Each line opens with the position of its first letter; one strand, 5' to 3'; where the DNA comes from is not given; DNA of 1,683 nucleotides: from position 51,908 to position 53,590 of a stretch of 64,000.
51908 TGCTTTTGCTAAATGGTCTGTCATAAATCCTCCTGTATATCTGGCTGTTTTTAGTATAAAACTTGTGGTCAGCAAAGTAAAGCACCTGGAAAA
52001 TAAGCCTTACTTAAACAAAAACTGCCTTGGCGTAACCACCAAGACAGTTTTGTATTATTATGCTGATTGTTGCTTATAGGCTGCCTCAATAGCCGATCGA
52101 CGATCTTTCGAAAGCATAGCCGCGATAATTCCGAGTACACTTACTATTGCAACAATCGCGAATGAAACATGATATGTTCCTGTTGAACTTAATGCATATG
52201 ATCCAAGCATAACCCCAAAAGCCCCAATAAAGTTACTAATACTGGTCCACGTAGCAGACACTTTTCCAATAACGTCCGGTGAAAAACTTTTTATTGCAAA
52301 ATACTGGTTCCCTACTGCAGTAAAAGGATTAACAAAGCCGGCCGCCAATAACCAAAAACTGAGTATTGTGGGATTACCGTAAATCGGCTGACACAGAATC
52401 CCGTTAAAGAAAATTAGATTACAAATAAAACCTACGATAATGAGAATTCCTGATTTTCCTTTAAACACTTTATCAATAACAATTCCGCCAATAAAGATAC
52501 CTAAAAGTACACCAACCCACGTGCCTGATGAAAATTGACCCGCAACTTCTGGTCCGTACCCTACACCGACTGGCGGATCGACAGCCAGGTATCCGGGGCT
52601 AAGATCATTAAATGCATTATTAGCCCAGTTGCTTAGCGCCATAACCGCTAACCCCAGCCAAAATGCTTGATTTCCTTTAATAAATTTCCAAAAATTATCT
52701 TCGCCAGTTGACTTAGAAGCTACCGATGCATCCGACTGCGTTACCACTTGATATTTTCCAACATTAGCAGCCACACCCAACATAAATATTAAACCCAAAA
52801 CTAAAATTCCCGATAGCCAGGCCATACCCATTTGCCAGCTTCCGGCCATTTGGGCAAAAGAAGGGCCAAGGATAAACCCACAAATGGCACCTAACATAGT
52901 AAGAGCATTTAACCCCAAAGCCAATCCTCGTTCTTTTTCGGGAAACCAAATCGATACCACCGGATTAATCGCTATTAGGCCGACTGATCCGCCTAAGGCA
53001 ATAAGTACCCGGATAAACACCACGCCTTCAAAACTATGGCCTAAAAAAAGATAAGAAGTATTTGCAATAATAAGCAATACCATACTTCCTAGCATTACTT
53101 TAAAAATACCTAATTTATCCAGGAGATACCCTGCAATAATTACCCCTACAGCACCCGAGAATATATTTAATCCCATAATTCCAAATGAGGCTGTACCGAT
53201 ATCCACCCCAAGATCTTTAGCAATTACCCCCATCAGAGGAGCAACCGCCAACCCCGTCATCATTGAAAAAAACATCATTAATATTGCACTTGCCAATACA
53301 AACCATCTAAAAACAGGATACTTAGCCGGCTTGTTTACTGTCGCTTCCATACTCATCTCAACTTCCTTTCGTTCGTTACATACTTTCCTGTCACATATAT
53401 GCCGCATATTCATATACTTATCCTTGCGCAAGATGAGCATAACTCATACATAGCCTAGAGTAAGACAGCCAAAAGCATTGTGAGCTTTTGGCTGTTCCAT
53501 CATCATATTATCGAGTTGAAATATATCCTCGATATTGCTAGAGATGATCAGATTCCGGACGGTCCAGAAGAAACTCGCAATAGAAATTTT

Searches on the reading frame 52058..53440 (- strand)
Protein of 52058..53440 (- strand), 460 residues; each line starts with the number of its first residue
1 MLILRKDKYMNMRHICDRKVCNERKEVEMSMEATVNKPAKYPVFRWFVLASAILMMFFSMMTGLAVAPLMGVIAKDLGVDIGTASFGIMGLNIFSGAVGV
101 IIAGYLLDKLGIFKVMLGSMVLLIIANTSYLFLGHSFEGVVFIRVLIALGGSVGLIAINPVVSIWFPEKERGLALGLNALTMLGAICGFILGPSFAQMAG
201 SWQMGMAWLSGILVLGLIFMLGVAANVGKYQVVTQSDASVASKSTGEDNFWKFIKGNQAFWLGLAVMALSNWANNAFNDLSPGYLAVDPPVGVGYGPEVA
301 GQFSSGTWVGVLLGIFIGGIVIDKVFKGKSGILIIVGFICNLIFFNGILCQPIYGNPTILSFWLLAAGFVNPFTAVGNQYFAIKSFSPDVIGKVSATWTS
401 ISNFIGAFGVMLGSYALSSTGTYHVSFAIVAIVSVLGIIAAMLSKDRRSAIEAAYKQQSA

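Call 21: search_protein_families(library=pfam, proteins=[window:52058-53440:-], max_evalue=0.00001)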
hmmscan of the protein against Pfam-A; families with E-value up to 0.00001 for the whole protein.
window:52058-53440:- (460 aa): 1 family
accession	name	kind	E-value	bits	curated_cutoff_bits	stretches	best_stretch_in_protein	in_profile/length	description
PF07690.21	MFS_1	-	2e-32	112.9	33.4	2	53-340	2-280/347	Major Facilitator Superfamily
